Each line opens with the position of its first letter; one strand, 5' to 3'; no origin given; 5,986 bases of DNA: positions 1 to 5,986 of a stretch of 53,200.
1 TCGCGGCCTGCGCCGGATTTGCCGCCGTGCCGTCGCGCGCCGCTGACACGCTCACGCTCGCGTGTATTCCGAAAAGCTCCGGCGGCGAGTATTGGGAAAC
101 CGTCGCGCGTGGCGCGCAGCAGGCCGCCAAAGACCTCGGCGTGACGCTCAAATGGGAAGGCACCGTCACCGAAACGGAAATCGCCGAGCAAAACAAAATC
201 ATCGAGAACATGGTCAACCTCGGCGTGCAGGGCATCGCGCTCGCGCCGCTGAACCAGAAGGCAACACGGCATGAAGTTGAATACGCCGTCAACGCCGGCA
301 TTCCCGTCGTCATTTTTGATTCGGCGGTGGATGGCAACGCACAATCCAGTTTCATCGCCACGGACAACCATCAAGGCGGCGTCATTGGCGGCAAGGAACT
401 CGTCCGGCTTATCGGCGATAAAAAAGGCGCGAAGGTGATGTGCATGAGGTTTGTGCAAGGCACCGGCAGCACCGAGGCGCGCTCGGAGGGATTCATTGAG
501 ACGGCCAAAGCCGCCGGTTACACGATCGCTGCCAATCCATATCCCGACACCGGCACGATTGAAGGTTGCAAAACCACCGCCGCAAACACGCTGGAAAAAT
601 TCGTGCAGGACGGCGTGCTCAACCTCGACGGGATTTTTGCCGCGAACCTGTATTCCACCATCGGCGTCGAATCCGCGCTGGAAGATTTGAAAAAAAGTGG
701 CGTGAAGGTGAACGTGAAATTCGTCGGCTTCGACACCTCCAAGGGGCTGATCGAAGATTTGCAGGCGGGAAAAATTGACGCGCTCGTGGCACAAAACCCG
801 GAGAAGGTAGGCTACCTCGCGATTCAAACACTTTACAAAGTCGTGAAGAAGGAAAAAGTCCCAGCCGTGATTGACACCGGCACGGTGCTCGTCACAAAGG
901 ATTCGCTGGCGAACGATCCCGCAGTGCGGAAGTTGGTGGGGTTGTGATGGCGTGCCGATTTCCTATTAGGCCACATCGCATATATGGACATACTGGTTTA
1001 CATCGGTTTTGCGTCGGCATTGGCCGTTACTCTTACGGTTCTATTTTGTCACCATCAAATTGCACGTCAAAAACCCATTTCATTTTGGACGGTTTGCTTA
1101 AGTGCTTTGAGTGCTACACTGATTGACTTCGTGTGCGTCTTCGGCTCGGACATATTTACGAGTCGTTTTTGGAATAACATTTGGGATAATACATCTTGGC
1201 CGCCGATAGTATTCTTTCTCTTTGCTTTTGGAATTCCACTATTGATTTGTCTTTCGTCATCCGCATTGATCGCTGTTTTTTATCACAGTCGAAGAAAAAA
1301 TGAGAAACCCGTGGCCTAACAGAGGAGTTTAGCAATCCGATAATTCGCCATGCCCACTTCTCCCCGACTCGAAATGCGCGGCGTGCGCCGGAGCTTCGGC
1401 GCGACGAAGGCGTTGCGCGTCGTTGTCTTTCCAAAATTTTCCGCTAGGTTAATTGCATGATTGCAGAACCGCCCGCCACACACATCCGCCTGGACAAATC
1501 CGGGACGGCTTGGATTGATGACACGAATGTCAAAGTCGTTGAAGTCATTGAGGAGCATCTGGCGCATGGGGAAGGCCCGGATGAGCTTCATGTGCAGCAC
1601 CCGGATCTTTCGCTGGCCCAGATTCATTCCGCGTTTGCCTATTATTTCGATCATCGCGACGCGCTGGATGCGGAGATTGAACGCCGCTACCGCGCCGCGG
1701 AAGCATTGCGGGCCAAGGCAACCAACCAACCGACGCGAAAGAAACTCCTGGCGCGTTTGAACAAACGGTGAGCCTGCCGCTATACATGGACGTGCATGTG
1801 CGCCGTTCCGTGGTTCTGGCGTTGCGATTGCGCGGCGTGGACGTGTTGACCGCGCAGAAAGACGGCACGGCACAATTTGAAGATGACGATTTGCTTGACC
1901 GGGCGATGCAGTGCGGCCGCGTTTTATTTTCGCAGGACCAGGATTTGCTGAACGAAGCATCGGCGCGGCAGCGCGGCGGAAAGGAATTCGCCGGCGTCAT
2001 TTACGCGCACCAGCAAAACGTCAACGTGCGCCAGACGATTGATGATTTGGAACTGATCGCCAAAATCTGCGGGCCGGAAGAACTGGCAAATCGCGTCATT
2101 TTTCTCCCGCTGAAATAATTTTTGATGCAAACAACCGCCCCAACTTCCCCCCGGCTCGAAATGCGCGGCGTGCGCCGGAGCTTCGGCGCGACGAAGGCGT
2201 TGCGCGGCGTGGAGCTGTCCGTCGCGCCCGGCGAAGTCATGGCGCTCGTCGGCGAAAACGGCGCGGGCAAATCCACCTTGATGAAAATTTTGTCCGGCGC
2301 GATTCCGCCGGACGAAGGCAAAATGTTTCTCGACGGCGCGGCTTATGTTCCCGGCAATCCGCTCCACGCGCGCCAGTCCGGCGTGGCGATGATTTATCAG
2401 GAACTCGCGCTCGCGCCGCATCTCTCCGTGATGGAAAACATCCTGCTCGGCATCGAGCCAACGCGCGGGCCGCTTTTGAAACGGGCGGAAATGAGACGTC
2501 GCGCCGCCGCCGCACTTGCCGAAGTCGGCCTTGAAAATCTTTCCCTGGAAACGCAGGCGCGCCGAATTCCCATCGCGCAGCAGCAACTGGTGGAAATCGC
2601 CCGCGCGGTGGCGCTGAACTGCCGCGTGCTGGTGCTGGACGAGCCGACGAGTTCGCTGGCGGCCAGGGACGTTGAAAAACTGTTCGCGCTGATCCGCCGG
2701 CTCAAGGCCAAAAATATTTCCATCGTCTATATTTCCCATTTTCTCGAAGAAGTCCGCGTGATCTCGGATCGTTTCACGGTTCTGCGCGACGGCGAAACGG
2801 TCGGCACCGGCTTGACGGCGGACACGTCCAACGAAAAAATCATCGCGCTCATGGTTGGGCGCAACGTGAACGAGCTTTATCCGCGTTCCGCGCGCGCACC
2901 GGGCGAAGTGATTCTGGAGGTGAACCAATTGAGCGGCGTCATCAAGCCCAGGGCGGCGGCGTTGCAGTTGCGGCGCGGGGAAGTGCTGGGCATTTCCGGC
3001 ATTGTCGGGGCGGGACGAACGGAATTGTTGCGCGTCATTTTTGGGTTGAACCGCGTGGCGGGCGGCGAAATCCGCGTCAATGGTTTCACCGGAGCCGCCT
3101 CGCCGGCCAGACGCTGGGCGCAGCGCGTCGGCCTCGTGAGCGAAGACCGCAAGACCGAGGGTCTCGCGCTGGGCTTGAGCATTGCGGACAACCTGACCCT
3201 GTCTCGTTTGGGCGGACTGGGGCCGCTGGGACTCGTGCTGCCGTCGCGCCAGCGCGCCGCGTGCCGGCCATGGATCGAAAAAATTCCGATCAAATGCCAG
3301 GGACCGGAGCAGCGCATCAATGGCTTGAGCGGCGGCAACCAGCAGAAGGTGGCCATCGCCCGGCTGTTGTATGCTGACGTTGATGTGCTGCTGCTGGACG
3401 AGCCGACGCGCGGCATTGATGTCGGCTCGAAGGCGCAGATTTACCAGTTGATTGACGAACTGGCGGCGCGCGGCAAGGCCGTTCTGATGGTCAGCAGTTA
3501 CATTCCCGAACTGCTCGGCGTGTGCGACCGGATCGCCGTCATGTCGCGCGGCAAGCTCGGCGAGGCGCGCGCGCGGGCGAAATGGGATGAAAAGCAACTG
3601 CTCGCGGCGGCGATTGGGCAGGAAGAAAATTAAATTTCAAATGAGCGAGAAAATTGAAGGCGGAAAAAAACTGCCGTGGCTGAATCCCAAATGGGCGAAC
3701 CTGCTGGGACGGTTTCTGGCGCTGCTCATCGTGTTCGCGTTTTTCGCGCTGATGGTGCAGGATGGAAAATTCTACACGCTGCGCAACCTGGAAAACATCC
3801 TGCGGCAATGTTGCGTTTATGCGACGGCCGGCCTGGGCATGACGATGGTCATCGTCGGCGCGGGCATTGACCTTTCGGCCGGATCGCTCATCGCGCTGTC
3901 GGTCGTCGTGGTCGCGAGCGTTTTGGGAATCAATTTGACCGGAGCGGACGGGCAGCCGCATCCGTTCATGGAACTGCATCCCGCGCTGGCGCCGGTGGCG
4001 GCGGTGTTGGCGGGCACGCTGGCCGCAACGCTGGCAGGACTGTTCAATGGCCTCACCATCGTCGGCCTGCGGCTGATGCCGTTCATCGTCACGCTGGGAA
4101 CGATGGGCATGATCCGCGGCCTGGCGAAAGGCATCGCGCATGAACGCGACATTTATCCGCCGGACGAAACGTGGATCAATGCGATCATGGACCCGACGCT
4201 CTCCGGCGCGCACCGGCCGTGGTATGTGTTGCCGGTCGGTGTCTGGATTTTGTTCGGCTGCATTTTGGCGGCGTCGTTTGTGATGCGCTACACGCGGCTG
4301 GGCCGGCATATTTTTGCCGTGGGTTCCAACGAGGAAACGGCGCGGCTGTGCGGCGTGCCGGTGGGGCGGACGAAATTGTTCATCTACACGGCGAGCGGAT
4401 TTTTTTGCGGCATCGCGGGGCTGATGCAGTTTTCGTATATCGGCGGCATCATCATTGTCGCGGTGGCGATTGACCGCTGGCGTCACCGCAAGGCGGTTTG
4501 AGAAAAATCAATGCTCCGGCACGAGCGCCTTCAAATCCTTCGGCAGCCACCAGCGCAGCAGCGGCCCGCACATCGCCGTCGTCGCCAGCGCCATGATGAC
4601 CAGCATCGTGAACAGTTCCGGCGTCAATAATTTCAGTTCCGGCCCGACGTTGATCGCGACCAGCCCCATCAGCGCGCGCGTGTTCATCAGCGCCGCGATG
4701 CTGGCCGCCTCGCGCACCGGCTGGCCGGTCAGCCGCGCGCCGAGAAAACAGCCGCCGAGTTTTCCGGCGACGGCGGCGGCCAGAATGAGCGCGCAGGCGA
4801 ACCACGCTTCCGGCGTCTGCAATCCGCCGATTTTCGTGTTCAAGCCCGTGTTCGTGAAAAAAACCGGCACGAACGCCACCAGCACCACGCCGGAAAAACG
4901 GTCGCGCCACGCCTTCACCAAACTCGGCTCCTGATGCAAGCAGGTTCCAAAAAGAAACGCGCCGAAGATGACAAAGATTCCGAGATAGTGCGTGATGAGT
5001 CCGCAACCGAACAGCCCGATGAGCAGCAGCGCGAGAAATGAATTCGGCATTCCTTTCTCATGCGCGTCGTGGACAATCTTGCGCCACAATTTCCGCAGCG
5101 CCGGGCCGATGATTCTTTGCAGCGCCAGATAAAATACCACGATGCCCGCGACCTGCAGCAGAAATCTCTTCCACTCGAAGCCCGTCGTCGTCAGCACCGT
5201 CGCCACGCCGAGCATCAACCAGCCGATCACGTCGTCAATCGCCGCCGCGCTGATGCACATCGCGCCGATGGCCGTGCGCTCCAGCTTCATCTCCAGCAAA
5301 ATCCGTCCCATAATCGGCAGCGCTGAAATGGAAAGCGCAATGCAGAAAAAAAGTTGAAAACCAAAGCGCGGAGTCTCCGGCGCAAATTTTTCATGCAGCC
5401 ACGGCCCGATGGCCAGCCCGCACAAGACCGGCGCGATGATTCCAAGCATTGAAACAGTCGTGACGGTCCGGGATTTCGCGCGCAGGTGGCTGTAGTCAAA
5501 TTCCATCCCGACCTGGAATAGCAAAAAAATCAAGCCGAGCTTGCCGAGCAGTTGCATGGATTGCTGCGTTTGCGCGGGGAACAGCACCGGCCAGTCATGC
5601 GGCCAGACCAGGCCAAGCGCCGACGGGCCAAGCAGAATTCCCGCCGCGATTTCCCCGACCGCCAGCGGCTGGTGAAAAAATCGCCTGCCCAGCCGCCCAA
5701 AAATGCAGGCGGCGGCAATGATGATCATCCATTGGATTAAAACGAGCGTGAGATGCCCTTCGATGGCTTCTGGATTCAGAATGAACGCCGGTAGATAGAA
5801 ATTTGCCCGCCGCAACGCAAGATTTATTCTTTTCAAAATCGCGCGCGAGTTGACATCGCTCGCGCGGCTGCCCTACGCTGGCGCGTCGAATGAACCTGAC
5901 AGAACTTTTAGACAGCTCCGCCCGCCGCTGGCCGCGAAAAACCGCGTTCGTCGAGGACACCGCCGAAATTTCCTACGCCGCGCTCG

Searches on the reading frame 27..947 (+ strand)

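Call 24: search_protein_families(library=pfam, proteins=[window:27-947:+], max_evalue=0.001)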
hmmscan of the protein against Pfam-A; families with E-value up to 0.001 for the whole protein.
window:27-947:+ (306 aa): 3 families
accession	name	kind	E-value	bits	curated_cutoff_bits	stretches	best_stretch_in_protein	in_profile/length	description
PF13407.12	Peripla_BP_4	-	2.6e-50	171.8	35.1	1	12-277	2-258/258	Periplasmic binding protein domain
PF00532.27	Peripla_BP_1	-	4.8e-09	36.5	22.2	1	11-281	4-270/281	Periplasmic binding proteins and sugar binding domain of LacI family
PF13377.12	Peripla_BP_3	-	2.1e-07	31.6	26.5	1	144-293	21-166/167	Periplasmic binding protein-like domain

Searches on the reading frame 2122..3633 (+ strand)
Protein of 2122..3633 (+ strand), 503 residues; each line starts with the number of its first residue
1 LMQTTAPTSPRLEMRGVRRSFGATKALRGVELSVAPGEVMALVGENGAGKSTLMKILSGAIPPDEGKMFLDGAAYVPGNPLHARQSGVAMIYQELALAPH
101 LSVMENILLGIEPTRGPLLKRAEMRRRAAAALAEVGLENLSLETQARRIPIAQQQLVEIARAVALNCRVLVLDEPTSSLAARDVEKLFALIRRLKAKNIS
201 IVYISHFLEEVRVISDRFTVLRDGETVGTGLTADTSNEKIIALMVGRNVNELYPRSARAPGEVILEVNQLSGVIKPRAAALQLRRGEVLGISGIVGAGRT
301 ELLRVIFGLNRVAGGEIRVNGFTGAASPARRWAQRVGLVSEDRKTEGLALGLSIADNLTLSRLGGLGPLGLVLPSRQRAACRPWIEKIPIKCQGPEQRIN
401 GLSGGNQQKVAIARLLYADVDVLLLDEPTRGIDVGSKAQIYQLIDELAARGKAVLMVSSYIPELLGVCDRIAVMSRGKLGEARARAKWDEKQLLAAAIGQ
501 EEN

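Call 24: search_protein_families(library=pfam, proteins=[window:2122-3633:+], max_evalue=0.001)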
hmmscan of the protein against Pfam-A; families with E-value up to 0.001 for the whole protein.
window:2122-3633:+ (503 aa): 6 families
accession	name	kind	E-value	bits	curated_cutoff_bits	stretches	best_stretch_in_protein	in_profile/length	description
PF00005.33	ABC_tran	-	2.5e-53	180.8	25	2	27-177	1-137/137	ABC transporter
PF13304.12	AAA_21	-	2.7e-12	47.8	27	0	39-58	1-20/304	AAA domain, putative AbiEii toxin, Type IV TA system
PF09818.15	ABC_ATPase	-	0.00019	21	23.2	0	381-429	137-185/283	P-loop domain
PF13604.12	AAA_30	-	0.00048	20.3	27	0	37-63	18-44/191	AAA domain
PF02367.23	TsaE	-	0.00078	19.8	26.6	0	33-58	17-42/128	Threonylcarbamoyl adenosine biosynthesis protein TsaE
PF13401.12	AAA_22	-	0.00096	19.9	27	0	39-180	7-97/130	AAA domain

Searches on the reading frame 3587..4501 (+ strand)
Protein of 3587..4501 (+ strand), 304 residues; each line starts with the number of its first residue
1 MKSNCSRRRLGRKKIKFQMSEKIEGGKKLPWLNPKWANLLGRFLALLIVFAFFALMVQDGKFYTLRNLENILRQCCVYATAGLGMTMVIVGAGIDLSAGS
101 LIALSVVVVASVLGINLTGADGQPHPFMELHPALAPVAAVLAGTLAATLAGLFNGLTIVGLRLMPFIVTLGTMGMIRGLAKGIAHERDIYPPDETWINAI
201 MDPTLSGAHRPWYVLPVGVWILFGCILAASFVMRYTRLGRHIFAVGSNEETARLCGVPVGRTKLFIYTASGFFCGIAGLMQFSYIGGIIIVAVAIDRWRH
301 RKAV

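Call 24: search_protein_families(library=pfam, proteins=[window:3587-4501:+], max_evalue=0.001)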
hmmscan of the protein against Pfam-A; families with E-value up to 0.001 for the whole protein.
window:3587-4501:+ (304 aa): 1 family
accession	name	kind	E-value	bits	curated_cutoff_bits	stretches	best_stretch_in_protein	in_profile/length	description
PF02653.21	BPD_transp_2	-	9.8e-32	110.6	26.8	1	67-290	1-206/269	Branched-chain amino acid transport system / permease component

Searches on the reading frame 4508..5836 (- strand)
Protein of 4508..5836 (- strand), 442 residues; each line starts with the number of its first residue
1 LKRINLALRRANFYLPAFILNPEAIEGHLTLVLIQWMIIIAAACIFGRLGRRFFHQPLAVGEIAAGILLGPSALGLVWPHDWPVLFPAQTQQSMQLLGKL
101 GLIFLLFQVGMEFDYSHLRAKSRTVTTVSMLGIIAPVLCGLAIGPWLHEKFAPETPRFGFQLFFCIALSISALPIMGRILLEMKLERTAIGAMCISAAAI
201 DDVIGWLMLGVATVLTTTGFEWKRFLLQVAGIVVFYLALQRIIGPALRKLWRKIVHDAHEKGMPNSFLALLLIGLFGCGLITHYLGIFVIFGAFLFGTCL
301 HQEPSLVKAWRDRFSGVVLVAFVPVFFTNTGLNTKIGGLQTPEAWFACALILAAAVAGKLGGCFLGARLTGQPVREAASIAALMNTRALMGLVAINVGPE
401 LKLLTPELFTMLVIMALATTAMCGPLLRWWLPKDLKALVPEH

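Call 5: search_protein_families(library=pfam, proteins=[window:4508-5836:-], max_evalue=0.01)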
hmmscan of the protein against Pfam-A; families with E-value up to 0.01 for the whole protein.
window:4508-5836:- (442 aa): 1 family
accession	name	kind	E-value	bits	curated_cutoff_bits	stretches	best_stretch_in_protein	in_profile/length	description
PF00999.27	Na_H_Exchanger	-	7.8e-48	163.6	26.2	1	42-431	3-373/375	Sodium/hydrogen exchanger, transmembrane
